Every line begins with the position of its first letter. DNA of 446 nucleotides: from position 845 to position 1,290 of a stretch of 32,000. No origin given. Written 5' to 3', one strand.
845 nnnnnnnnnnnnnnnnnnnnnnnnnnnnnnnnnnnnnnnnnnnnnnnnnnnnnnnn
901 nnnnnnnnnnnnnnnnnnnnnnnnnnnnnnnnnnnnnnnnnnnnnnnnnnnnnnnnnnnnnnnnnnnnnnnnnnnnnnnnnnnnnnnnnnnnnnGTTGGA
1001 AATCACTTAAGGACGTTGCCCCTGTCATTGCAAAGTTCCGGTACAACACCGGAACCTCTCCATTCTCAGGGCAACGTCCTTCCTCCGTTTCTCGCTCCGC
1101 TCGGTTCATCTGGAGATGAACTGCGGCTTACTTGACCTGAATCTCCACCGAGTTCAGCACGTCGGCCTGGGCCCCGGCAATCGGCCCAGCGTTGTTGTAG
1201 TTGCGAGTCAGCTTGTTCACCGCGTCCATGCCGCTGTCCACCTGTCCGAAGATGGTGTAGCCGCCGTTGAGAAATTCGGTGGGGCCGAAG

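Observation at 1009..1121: Structured ~115-nt intergenic repeat with covarying stems and a conserved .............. core (copy A of three)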

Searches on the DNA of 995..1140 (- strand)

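Call 26: build_rna_model(alignment_id=A4)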
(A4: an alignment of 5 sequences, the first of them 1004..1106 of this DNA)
Model R1 built from alignment A4 (5 sequences, 107 columns); structure: RNAalifold consensus.
model positions 103; base pairs 29; branch points 1; effective number of sequences 1.67; information 0.591 bits per position. Calibrated on 0.2 Mb of random sequence (short: E-values are rough).
structure used (alignment columns):
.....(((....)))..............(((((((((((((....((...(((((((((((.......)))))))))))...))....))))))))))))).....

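Call 27: search_with_rna_model(model_id=R1, sources=[window, L121, L122], max_evalue=10)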
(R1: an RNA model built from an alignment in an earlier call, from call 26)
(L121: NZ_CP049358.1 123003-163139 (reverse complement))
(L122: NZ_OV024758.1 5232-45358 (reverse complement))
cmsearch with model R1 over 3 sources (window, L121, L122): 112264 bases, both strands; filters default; matches with E-value up to 10: 14.
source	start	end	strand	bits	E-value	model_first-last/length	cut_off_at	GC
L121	19996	20098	-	108.5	1.9e-24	1-103/103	no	0.5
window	12072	12174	-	101.8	8.4e-23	1-103/103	no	0.55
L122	19994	20094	-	96.8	1.5e-21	1-103/103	no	0.51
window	1004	1106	-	94.9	4.2e-21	1-103/103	no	0.55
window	23403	23503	+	89.9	7e-20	1-103/103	no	0.54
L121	19903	20004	+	68.5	1.2e-14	1-103/103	no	0.51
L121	14653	14753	+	60.8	8.9e-13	1-103/103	no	0.49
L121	5067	5169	+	41.4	4.8e-08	1-103/103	no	0.48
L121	14887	14975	-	24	0.00085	1-103/103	no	0.6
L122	37125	37192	-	20.2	0.0073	1-103/103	no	0.59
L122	12560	12632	+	13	0.4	1-103/103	no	0.52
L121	4082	4163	-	13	0.41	1-103/103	no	0.43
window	7659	7711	+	11.8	0.82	1-103/103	no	0.72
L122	22586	22614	-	9.9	2.3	1-103/103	no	0.69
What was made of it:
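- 1010..1127 (-): Copy A, whole element (118 bp). It fills the entire gap between two convergent genes, and its left terminal repeat is truncated or decayed. CM hit of 94.9 bits (call 27).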

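Call 34: search_with_rna_model(model_id=R1, sources=[L122, L123, L124, L125, L126, L127, L128], max_evalue=1)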
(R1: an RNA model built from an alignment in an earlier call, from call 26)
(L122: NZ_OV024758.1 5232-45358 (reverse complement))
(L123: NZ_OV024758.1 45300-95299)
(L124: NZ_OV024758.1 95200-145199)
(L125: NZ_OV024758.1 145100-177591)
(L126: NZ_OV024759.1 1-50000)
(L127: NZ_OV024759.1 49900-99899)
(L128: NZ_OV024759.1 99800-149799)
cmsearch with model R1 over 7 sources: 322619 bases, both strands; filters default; matches with E-value up to 1: 13.
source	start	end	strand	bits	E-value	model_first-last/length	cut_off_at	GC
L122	19994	20094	-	96.8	4.2e-21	1-103/103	no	0.51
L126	36059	36159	+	72.1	4.3e-15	1-103/103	no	0.56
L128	8144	8242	-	46.9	6.2e-09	1-103/103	no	0.55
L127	46271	46373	+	45.6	1.3e-08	1-103/103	no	0.5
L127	44551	44622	-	37.4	1.3e-06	25-98/103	no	0.54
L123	23367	23479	+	21.6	0.0095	1-103/103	no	0.58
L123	23210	23298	+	21.3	0.011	1-103/103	no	0.6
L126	13668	13735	+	20.4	0.018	1-103/103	no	0.59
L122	37125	37192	-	20.2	0.021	1-103/103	no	0.59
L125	3542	3609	-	19.7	0.027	1-103/103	no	0.6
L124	25783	25881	-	19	0.04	1-103/103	no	0.58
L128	20036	20089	+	15.3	0.33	1-103/103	no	0.72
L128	39346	39426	+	13.6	0.84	1-103/103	no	0.63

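Call 49: search_with_rna_model(model_id=R1, sources=[L129, L130, L131, L121], max_evalue=0.1)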
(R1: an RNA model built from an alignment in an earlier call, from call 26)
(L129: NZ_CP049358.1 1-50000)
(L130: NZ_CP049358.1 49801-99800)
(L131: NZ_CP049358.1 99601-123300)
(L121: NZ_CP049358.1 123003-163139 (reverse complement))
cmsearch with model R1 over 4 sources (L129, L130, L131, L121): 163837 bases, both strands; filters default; matches with E-value up to 0.1: 28.
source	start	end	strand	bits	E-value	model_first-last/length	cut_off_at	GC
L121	19996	20098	-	108.5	2.8e-24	1-103/103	no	0.5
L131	19321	19423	-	91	5.3e-20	1-103/103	no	0.61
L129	11193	11294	+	69.5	9.6e-15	1-103/103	no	0.53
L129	34884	34985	+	69.2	1.1e-14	1-103/103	no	0.52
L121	19903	20004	+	68.5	1.7e-14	1-103/103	no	0.51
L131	14326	14427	-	67.9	2.3e-14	1-103/103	no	0.54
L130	30971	31072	+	62.1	6.1e-13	1-103/103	no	0.53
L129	9729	9829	+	61.6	8.3e-13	1-103/103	no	0.5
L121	14653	14753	+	60.8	1.3e-12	1-103/103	no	0.49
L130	17443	17544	+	59.9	2.1e-12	1-103/103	no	0.53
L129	40328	40429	+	59.6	2.5e-12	1-103/103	no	0.54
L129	30913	31014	+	59.5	2.6e-12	1-103/103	no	0.51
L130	15862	15963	-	59.4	2.7e-12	1-103/103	no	0.52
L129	27662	27763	+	58.8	3.9e-12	1-103/103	no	0.53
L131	1424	1525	+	58.3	5.2e-12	1-103/103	no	0.51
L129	5007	5107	+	57.9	6.5e-12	1-103/103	no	0.49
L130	3034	3134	-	55.2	2.9e-11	1-103/103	no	0.52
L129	19497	19596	-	55.2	3e-11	1-103/103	no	0.53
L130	49182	49281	+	54.5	4.3e-11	1-103/103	no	0.54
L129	19625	19727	+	54.3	4.8e-11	1-103/103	no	0.5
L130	43649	43764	+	44.3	1.4e-08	1-103/103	no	0.53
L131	9919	10034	-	43.2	2.5e-08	1-103/103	no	0.53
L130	41834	41950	+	42.7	3.4e-08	1-103/103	no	0.54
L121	5067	5169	+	41.4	6.9e-08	1-103/103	no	0.48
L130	32789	32889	-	31.5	1.8e-05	1-103/103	no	0.57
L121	14887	14975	-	24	0.0012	1-103/103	no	0.6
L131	22195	22262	+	22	0.0038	1-103/103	no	0.57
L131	1246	1313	+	21.6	0.0046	1-103/103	no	0.57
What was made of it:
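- A species-specific burst has occurred (call 49).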

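Call 68: search_with_rna_model(model_id=R1, sources=[window, L121, L122, L123, L124, L125, L126, L127, L128, L129, L130, L131, L132, L133, L134, L135, L136, L137], max_evalue=0.001, make_alignment=true)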
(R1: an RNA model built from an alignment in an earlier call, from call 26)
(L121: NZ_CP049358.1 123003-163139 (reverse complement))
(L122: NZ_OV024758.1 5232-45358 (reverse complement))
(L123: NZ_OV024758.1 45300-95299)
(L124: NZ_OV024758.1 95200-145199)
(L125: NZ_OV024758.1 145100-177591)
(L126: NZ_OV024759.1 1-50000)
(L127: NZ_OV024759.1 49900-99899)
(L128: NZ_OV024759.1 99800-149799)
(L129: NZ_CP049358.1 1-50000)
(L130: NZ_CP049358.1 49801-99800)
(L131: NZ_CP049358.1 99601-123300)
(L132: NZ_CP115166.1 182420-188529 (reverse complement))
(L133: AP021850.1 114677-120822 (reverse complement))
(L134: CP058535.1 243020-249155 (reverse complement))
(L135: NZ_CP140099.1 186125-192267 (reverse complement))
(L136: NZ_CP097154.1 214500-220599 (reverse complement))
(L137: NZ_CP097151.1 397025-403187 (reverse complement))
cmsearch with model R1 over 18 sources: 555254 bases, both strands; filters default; matches with E-value up to 0.001: 39.
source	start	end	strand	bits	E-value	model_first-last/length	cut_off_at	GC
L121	19996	20098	-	108.5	9.6e-24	1-103/103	no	0.5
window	12072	12174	-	101.8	4.2e-22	1-103/103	no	0.55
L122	19994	20094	-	96.8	7.2e-21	1-103/103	no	0.51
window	1004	1106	-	94.9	2.1e-20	1-103/103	no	0.55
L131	19321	19423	-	91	1.8e-19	1-103/103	no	0.61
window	23403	23503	+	89.9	3.4e-19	1-103/103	no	0.54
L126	36059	36159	+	72.1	7.3e-15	1-103/103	no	0.56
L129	11193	11294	+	69.5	3.2e-14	1-103/103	no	0.53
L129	34884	34985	+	69.2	3.8e-14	1-103/103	no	0.52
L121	19903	20004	+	68.5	5.8e-14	1-103/103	no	0.51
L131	14326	14427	-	67.9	7.9e-14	1-103/103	no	0.54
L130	30971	31072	+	62.1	2.1e-12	1-103/103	no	0.53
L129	9729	9829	+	61.6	2.8e-12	1-103/103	no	0.5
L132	3017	3119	+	61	3.8e-12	1-103/103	no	0.59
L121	14653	14753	+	60.8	4.4e-12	1-103/103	no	0.49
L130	17443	17544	+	59.9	7.1e-12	1-103/103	no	0.53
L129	40328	40429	+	59.6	8.4e-12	1-103/103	no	0.54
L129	30913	31014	+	59.5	8.8e-12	1-103/103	no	0.51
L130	15862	15963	-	59.4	9.3e-12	1-103/103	no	0.52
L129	27662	27763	+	58.8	1.3e-11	1-103/103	no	0.53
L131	1424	1525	+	58.3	1.7e-11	1-103/103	no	0.51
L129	5007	5107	+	57.9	2.2e-11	1-103/103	no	0.49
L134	3039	3141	+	57.5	2.8e-11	1-103/103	no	0.53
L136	3000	3102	+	55.6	8e-11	1-103/103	no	0.56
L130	3034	3134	-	55.2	9.9e-11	1-103/103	no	0.52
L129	19497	19596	-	55.2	1e-10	1-103/103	no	0.53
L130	49182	49281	+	54.5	1.5e-10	1-103/103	no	0.54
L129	19625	19727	+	54.3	1.6e-10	1-103/103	no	0.5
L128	8144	8242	-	46.9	1.1e-08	1-103/103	no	0.55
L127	46271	46373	+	45.6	2.2e-08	1-103/103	no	0.5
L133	3049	3151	+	44.4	4.4e-08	1-103/103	no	0.54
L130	43649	43764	+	44.3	4.6e-08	1-103/103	no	0.53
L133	4151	4253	+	43.7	6.6e-08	1-103/103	no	0.55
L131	9919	10034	-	43.2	8.6e-08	1-103/103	no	0.53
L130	41834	41950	+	42.7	1.2e-07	1-103/103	no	0.54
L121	5067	5169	+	41.4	2.4e-07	1-103/103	no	0.48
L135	3039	3139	+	39.2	8e-07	1-103/103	no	0.62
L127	44551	44622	-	37.4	2.3e-06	25-98/103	no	0.54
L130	32789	32889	-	31.5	6.1e-05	1-103/103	no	0.57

Alignment A7: 39 matches aligned to the model, 125 columns, each read 5' to 3' on its own strand. Consensus structure (alignment columns), stored with it:
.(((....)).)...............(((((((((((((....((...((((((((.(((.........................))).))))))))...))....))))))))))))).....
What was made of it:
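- A covariance model finds 39 copies in 555 kb of Deinococcus DNA at 31-108 bits (call 68).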

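Call 77: search_with_rna_model(model_id=R1, sources=[L138, L141, L140], max_evalue=0.1)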
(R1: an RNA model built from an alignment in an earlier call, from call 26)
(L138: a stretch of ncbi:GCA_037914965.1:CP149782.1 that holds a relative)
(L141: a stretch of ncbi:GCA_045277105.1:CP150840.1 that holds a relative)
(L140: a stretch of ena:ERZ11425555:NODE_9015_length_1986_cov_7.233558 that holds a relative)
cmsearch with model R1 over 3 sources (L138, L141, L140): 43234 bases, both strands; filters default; matches with E-value up to 0.1: 4.
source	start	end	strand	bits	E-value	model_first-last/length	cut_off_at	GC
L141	10618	10720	-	94.9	1.6e-21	1-103/103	no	0.55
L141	3757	3859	+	80.2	6.2e-18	1-103/103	no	0.5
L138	1499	1600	+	69.9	2e-15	1-103/103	no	0.53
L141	678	779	-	50.5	1.1e-10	1-103/103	no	0.55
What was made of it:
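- On Bacterial MITE (non-autonomous DDE transposon): 39 copies in 555 kb of Deinococcus DNA (call 68), and 5 copies in about 42 kb of D. radiodurans chromosome I (calls 27, 77).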

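Call 83: search_with_rna_model(model_id=R1, sources=[L001, L002, L003, L004, L005, L006, L007, L008, L009, L010, L011, L012, L013, L014, L015, L016, L017, L018, L019, L020, L021, L022, L023, L024, L025, L026, L027, L028, L029, L030, L031, L032, L033, L034, L035, L036, L037, L038, L039, L040, L041, L042, L043, L044, L045, L046, L047, L048, L049, L050, L051, L052, L053, L054, L055, L056, L057, L058, L059, L060, L061, L062, L063, L064, L065, L066, L067, L068, L069, L070, L071, L072, L073, L074, L075, L076, L077, L078, L079, L080, L081, L082, L083, L084, L085, L086, L087, L088, L089, L090, L091, L092, L093, L094, L095, L096, L097, L098, L099, L100], max_evalue=1)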
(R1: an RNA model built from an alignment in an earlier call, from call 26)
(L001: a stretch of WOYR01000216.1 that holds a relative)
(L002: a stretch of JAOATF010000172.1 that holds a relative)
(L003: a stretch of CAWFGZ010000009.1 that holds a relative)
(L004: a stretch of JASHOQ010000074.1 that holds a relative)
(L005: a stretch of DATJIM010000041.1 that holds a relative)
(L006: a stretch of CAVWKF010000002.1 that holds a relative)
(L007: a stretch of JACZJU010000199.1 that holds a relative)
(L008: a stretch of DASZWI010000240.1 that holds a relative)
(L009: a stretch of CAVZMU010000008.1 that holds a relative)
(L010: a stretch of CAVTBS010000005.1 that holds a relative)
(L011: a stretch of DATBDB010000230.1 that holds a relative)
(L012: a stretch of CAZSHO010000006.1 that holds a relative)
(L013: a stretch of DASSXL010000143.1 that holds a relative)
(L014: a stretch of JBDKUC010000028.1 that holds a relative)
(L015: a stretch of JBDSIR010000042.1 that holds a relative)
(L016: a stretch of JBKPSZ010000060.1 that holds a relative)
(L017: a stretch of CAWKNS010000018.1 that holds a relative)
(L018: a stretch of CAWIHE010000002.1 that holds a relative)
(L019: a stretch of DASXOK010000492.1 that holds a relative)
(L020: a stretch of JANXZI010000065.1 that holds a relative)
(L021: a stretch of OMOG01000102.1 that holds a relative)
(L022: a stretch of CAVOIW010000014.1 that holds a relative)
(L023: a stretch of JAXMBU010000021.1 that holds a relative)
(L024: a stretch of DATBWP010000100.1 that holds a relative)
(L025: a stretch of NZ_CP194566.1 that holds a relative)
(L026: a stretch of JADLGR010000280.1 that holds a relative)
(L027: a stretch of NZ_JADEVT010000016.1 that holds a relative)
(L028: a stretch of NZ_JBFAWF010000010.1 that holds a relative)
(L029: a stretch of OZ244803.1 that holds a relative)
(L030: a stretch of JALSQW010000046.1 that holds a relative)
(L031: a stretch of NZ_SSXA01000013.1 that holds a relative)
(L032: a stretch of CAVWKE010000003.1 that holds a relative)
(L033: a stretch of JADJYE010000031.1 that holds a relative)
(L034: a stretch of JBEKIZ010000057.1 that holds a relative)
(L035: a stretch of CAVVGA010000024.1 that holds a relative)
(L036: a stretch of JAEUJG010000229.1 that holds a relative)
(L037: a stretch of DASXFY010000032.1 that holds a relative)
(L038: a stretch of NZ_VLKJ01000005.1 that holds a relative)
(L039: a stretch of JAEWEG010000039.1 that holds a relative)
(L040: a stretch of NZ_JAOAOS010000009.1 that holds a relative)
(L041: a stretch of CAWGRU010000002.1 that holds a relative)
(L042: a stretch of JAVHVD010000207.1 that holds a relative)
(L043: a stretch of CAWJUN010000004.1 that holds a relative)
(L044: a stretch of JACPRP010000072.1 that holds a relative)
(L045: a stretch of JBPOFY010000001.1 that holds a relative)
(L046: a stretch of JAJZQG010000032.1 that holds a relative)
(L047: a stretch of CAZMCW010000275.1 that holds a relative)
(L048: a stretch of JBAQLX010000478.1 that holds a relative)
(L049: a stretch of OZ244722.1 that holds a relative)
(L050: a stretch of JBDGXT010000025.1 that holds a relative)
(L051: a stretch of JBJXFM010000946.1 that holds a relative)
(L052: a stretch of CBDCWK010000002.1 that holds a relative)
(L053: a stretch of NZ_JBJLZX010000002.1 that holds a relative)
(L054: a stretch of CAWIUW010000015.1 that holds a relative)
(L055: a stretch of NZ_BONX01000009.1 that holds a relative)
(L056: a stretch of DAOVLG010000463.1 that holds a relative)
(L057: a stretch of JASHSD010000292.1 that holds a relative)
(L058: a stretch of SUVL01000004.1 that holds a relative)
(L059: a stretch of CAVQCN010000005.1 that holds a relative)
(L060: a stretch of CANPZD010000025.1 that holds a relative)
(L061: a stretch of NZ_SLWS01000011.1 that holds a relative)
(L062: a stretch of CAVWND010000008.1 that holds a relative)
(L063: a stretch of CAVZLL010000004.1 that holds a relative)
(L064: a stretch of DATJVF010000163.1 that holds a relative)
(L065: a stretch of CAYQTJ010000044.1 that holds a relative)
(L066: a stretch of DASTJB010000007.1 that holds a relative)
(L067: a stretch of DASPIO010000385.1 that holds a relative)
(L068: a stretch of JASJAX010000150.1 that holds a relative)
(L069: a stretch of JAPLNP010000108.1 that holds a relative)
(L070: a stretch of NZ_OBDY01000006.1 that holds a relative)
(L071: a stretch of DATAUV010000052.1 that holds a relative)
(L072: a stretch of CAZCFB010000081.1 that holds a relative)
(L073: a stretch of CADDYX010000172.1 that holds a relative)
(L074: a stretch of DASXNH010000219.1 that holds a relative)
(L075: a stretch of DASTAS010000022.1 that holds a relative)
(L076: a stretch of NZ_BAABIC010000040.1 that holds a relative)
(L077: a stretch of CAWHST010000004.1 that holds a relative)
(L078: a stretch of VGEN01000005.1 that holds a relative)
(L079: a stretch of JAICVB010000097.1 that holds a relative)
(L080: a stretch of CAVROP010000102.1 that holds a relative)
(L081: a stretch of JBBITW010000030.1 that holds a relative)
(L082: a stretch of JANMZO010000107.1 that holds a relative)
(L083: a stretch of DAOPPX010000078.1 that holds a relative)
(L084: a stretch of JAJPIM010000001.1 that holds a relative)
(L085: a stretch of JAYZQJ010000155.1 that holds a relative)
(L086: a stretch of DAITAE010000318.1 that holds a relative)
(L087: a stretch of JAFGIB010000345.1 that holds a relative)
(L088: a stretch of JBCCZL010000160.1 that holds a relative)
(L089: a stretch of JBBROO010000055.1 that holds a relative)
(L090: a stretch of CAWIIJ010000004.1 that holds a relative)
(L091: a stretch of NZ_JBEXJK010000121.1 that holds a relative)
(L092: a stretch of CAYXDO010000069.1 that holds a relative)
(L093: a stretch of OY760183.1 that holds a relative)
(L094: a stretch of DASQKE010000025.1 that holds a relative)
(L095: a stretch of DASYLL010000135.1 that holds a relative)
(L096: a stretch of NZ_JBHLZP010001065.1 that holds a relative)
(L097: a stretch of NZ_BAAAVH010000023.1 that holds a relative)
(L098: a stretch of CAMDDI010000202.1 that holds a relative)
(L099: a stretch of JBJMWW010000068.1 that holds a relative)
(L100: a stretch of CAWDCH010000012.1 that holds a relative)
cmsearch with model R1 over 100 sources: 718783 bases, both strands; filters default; matches with E-value up to 1: 41.
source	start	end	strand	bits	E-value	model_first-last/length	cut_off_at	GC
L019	2234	2300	-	27.9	0.00061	1-103/103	no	0.67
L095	2487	2556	+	24.8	0.0034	1-103/103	no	0.71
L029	4517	4555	+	21.7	0.02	1-103/103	no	0.59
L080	2016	2089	+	21.4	0.024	1-103/103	no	0.61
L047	6653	6687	+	20.1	0.049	1-103/103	no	0.57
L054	6238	6297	+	20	0.052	1-103/103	no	0.63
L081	5465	5493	+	19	0.091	1-103/103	no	0.48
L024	186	220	-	18.9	0.092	1-103/103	no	0.51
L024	334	368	-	18.9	0.092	1-103/103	no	0.54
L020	1026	1072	+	18.6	0.11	1-103/103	no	0.64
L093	4502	4542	+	18.4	0.13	1-103/103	no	0.59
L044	2087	2122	+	18.3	0.13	1-103/103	no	0.58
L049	274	301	+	18.3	0.13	1-103/103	no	0.5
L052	5627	5659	+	18.3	0.13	1-103/103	no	0.58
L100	5475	5566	-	17.4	0.22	1-103/103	no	0.71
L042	523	576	+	17.3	0.23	1-103/103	no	0.67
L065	358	453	+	17.2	0.25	1-103/103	no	0.72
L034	52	84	+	17.2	0.25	1-103/103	no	0.58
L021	3229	3260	-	17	0.27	1-103/103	no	0.72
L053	1133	1207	+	16.9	0.29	1-103/103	no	0.69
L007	4791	4836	+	16.6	0.34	1-103/103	no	0.57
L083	6569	6618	-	16.4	0.39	1-103/103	no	0.74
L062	801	842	-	16.3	0.41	1-103/103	no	0.69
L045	4743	4780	-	16.3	0.41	1-103/103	no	0.63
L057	1835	1886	+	16.2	0.42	1-103/103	no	0.71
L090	6465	6506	-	16.2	0.43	1-103/103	no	0.4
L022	414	510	-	16.2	0.43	1-103/103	no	0.62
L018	5308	5329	-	15.9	0.51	1-103/103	no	0.64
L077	5079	5164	+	15.7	0.57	1-103/103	no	0.67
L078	4744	4777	-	15.6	0.61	1-103/103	no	0.65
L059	7231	7264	-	15.6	0.62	1-103/103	no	0.62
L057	2798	2863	-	15.5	0.63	1-103/103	no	0.58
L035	2907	2949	-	15.5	0.64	1-103/103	no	0.77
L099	6071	6100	-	15.4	0.68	1-103/103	no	0.67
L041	1625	1681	+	15.4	0.69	1-103/103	no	0.77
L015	3942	3976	-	15.3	0.7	1-103/103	no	0.69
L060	275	308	+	15.3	0.71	1-103/103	no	0.5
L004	6246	6270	+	15.2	0.77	1-103/103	no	0.76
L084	1862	1889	-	15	0.83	1-103/103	no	0.68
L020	1907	1953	+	15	0.86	1-103/103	no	0.62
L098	5437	5467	+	14.9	0.89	1-103/103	no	0.58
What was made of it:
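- The best score is 27.9 bits in 100 non-Deinococcus loci that hold the exact core (call 83).
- Tried and rejected: I reused them as negative controls (call 83).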

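Call 91: search_rna_families(source=window, start=995, end=1140, threshold=evalue, max_evalue=10)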
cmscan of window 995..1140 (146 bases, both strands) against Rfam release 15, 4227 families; matches with E-value up to 10: 3.
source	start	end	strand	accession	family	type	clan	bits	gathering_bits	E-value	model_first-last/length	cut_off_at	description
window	1009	1121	+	RF02469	Ms_IGR-7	Gene; sRNA;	-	19.3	45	0.051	1-118/118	no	Actinobacteria sRNA Ms_IGR-7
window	1009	1081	-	RF04252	mir-8186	Gene; miRNA;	-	13.7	80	2.3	9-52/61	no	mir-8186 microRNA precursor family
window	1031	1080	-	RF02596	cyano_het_sRNA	Gene; sRNA;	-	11.1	35.7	6.5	1-56/56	no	Cyanobacteria heterocyst sRNA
